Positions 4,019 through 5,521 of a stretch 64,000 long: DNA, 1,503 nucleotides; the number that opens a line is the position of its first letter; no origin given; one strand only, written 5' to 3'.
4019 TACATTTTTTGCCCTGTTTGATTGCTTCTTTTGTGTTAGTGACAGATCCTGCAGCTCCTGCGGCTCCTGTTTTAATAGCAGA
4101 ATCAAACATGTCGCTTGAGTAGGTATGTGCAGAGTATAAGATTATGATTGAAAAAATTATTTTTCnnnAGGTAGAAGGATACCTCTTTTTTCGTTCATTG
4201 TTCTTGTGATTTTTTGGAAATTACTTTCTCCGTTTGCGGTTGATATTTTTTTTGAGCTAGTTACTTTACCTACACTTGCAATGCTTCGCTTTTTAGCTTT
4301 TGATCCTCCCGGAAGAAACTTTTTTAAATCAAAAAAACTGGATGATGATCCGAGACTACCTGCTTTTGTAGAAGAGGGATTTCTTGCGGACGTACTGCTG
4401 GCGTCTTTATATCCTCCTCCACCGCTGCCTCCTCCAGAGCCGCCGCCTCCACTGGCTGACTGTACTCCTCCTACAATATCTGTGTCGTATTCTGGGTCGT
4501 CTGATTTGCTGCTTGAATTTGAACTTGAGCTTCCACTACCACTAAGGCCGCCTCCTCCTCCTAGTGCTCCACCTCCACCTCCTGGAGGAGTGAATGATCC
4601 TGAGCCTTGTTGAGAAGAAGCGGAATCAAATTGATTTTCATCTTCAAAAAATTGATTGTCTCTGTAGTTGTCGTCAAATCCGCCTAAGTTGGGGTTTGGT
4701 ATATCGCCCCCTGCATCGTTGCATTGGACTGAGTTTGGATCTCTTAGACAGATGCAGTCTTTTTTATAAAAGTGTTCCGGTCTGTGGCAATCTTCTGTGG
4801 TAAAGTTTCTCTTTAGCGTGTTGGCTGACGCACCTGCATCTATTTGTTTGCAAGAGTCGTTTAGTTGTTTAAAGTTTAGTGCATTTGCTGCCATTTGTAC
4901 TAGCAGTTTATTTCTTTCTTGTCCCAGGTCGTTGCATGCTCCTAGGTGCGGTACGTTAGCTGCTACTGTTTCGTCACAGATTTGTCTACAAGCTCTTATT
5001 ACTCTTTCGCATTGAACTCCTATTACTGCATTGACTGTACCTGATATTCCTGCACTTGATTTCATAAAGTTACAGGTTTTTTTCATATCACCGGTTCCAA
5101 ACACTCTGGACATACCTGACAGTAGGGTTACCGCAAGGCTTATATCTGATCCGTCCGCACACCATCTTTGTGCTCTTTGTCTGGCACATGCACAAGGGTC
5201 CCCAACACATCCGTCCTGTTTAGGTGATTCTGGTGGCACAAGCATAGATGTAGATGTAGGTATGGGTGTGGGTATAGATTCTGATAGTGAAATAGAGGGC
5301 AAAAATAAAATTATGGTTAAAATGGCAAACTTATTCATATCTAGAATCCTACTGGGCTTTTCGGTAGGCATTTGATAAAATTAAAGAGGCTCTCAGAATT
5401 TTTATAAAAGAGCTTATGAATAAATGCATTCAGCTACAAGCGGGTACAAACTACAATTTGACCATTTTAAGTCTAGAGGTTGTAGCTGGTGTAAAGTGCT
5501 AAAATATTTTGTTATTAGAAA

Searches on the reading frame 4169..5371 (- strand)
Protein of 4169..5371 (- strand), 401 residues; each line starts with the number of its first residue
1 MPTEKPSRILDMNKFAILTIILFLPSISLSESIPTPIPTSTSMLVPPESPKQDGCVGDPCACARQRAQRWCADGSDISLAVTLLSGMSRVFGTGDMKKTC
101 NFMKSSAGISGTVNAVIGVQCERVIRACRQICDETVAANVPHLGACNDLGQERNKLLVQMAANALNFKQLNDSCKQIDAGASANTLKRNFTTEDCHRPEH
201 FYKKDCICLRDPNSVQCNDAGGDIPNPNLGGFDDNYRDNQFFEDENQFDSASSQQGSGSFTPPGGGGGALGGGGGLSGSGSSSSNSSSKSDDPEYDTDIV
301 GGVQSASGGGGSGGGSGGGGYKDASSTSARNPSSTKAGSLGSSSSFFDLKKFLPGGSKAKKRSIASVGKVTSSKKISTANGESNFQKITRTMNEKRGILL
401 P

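Call 38: list_cluster_members(proteins=[window:4169-5371:-, window:2168-2884:+, window:1257-2168:+, window:61748-62542:-, window:61010-61723:-, window:14275-15300:-, window:21018-21758:+, window:26810-27550:-, window:30906-32351:-, window:10031-12238:-])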
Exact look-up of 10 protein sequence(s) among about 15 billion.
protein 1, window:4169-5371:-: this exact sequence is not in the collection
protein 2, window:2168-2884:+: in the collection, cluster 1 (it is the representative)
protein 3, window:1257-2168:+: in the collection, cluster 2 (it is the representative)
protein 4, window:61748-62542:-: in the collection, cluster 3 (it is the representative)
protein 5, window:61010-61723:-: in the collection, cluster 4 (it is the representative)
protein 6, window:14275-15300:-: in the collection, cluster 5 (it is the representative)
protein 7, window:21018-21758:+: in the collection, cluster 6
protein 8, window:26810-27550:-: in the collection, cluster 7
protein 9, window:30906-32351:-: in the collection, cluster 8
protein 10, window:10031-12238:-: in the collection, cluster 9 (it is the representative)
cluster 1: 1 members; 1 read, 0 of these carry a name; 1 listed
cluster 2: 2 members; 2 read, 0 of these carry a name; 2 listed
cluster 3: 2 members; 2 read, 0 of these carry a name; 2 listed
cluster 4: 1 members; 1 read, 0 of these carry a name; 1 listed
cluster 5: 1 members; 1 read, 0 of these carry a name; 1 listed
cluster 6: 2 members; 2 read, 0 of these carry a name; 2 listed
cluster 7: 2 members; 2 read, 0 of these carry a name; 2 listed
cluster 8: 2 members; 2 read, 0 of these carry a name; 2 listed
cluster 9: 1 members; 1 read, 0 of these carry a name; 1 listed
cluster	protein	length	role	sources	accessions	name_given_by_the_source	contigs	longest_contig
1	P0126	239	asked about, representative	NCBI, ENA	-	-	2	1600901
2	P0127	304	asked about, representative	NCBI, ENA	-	-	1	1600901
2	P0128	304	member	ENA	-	-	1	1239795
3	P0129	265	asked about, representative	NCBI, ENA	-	-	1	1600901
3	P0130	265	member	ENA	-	-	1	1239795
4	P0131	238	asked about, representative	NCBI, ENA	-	-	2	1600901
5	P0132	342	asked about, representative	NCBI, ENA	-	-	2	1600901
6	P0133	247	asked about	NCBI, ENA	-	-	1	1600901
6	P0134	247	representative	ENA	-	-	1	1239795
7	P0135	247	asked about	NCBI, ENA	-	-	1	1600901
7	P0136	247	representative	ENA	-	-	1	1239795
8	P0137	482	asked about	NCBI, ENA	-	-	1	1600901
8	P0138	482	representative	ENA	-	-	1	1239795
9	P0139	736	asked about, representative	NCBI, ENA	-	-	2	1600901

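Call 39: find_encoding_contigs(protein=P0126, flank=10000, max_places=4)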
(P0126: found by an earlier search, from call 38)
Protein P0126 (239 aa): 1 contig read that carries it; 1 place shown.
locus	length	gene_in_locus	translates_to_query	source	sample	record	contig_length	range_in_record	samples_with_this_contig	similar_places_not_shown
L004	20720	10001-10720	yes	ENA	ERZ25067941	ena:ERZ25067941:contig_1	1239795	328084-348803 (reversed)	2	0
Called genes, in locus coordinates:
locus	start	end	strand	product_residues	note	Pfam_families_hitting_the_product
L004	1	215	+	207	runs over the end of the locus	PF13175:AAA_15 (weak), PF13555:AAA_29 (weak), PF00005:ABC_tran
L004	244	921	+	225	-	-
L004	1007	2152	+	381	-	PF05201:GlutR_N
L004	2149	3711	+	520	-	PF01379:Porphobil_deam, PF02602:HEM4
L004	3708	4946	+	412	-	PF00202:Aminotran_3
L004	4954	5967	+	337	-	PF01208:URO-D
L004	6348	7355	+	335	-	PF04909:Amidohydro_2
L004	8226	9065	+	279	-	-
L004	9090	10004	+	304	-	PF01636:APH, PF02958:EcKL (weak)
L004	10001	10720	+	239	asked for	PF00483:NTP_transferase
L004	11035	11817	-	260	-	-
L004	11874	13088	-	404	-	-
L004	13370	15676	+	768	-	PF13583:Reprolysin_4, PF13688:Reprolysin_5, PF13582:Reprolysin_3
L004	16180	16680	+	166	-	-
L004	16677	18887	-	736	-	PF11741:AMIN, PF07660:STN (weak), PF03958:Secretin_N, PF00263:Secretin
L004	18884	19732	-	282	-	PF04351:PilP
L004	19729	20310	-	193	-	PF04350:PilO (weak)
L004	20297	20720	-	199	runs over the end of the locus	PF05137:PilN (weak)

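Call 40: find_encoding_contigs(protein=P0131, flank=10000, max_places=4)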
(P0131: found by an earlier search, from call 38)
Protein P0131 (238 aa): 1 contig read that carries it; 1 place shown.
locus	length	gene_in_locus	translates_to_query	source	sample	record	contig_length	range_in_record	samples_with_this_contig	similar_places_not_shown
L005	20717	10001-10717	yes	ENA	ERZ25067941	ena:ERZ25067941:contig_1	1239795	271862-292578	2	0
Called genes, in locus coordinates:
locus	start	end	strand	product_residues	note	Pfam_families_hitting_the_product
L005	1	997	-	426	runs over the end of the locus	PF00108:Thiolase_N, PF00109:ketoacyl-synt (faint), PF02803:Thiolase_C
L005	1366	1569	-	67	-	-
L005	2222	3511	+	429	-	PF00263:Secretin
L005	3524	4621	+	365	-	PF00437:T2SSE, PF27713:UCP018868 (faint)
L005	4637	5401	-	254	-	PF12796:Ank_2, PF24521:Ank_KRIT1 (weak), PF00023:Ank (faint), PF12796:Ank_2, PF13606:Ank_3 (faint), PF13637:Ank_4, PF13857:Ank_5 (weak)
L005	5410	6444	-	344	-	PF00023:Ank (faint), PF12796:Ank_2 (faint)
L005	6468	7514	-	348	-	-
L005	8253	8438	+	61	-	-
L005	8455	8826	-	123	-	-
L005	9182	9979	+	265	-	PF07238:PilZ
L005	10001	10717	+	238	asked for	PF03767:Acid_phosphat_B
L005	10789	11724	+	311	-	PF12974:Phosphonate-bd, PF09084:NMT1 (weak)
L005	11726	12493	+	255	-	PF00005:ABC_tran, PF02463:SMC_N (weak), PF13304:AAA_21 (faint)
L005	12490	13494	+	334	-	PF00528:BPD_transp_1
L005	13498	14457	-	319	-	-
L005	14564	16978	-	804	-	PF02190:LON_substr_bdg, PF00004:AAA, PF07728:AAA_5, PF22667:Lon_lid, PF05362:Lon_C, PF13541:ChlI (weak)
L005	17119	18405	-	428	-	PF02646:RmuC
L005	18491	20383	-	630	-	PF03717:PBP_dimer, PF00905:Transpeptidase, PF03793:PASTA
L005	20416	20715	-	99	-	PF04999:FtsL (weak)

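Call 60: find_encoding_contigs(protein=L004:244-918:+, flank=10000, max_places=3)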
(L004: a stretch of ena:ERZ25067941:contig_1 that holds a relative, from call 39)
Protein L004:244-918:+ (225 aa): 1 contig read that carries it; 1 place shown.
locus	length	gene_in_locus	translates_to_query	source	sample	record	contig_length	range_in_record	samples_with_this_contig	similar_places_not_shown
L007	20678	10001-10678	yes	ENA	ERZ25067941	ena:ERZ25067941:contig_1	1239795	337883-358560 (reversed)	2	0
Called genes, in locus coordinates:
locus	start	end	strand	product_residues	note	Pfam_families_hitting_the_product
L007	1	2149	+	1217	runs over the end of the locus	-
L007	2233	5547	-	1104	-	PF13688:Reprolysin_5, PF13582:Reprolysin_3, PF13583:Reprolysin_4 (faint)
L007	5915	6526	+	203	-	-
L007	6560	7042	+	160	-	-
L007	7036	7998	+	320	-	PF01547:SBP_bac_1, PF13416:SBP_bac_8, PF13531:SBP_bac_11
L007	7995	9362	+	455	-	-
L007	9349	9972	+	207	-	PF13175:AAA_15 (weak), PF13555:AAA_29 (weak), PF00005:ABC_tran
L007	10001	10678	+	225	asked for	-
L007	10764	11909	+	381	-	PF05201:GlutR_N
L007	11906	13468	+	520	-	PF01379:Porphobil_deam, PF02602:HEM4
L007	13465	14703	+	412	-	PF00202:Aminotran_3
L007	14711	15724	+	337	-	PF01208:URO-D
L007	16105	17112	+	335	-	PF04909:Amidohydro_2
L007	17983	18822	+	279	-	-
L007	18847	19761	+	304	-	PF01636:APH, PF02958:EcKL (weak)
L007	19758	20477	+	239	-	PF00483:NTP_transferase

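Call 61: find_encoding_contigs(protein=L005:2222-3508:+, flank=10000, max_places=3)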
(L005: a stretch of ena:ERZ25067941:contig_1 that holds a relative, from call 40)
Protein L005:2222-3508:+ (429 aa): 1 contig read that carries it; 1 place shown.
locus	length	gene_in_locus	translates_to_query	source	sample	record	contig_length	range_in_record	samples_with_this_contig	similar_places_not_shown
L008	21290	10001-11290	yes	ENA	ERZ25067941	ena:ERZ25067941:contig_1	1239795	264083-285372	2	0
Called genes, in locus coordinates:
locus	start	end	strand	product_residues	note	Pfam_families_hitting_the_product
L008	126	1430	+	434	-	PF02321:OEP (faint)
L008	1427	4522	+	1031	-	PF00873:ACR_tran, PF02355:SecD_SecF_C (faint)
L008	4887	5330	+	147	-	-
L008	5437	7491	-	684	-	PF00378:ECH_1, PF16113:ECH_2, PF02737:3HCDH_N, PF00725:3HCDH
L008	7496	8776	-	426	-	PF00108:Thiolase_N, PF00109:ketoacyl-synt (faint), PF02803:Thiolase_C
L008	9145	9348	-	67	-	-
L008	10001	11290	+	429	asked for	PF00263:Secretin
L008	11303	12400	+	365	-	PF00437:T2SSE, PF27713:UCP018868 (faint)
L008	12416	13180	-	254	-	PF12796:Ank_2, PF24521:Ank_KRIT1 (weak), PF00023:Ank (faint), PF12796:Ank_2, PF13606:Ank_3 (faint), PF13637:Ank_4, PF13857:Ank_5 (weak)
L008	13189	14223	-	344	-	PF00023:Ank (faint), PF12796:Ank_2 (faint)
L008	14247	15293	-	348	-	-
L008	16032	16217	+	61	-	-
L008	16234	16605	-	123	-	-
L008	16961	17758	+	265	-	PF07238:PilZ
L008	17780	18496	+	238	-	PF03767:Acid_phosphat_B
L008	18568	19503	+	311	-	PF12974:Phosphonate-bd, PF09084:NMT1 (weak)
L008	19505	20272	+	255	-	PF00005:ABC_tran, PF02463:SMC_N (weak), PF13304:AAA_21 (faint)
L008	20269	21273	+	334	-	PF00528:BPD_transp_1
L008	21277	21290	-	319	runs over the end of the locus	-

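Call 82: find_encoding_contigs(protein=L008:126-1427:+, flank=10000, max_places=2)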
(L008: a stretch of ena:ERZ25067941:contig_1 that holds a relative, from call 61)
Protein L008:126-1427:+ (434 aa): 1 contig read that carries it; 1 place shown.
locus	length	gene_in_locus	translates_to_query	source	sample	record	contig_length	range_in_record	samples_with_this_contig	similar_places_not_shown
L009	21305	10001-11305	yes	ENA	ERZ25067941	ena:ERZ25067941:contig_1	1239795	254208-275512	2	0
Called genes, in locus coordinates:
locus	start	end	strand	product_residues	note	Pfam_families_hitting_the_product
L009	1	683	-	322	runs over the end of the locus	PF01555:N6_N4_Mtase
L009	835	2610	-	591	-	PF00140:Sigma70_r1_2, PF04542:Sigma70_r2, PF04539:Sigma70_r3, PF04545:Sigma70_r4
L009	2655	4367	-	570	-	PF01807:Zn_ribbon_DnaG, PF08275:DNAG_N, PF13662:Toprim_4, PF01751:Toprim, PF13155:Toprim_2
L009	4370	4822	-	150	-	PF09424:YqeY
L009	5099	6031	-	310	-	PF01555:N6_N4_Mtase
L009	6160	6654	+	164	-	PF00383:dCMP_cyt_deam_1, PF14437:MafB19-deam, PF14439:Bd3614-deam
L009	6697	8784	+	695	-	PF03971:IDH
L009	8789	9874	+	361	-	PF07995:GSDH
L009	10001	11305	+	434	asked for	PF02321:OEP (faint)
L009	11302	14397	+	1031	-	PF00873:ACR_tran, PF02355:SecD_SecF_C (faint)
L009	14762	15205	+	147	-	-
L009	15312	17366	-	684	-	PF00378:ECH_1, PF16113:ECH_2, PF02737:3HCDH_N, PF00725:3HCDH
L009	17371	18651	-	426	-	PF00108:Thiolase_N, PF00109:ketoacyl-synt (faint), PF02803:Thiolase_C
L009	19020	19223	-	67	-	-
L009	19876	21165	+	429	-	PF00263:Secretin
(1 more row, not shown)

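Call 83: find_encoding_contigs(protein=L007:2236-5547:-, flank=10000, max_places=2)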
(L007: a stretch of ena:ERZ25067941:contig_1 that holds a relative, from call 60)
Protein L007:2236-5547:- (1104 aa): 1 contig read that carries it; 1 place shown.
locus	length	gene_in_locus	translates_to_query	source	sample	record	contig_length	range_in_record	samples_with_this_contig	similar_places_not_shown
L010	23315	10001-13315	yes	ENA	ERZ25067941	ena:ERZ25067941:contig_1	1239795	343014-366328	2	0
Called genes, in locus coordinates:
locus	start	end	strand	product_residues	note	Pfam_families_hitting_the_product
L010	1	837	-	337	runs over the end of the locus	PF01208:URO-D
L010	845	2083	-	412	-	PF00202:Aminotran_3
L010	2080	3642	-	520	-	PF01379:Porphobil_deam, PF02602:HEM4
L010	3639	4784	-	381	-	PF05201:GlutR_N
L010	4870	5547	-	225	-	-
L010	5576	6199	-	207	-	PF13175:AAA_15 (weak), PF13555:AAA_29 (weak), PF00005:ABC_tran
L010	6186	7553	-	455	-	-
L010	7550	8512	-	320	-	PF01547:SBP_bac_1, PF13416:SBP_bac_8, PF13531:SBP_bac_11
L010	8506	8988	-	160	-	-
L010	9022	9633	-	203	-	-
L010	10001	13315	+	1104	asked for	PF13688:Reprolysin_5, PF13582:Reprolysin_3, PF13583:Reprolysin_4 (faint)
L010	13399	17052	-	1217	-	-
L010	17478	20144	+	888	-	PF07228:SpoIIE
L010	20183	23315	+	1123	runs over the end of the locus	PF13688:Reprolysin_5 (faint), PF13582:Reprolysin_3, PF13583:Reprolysin_4 (weak)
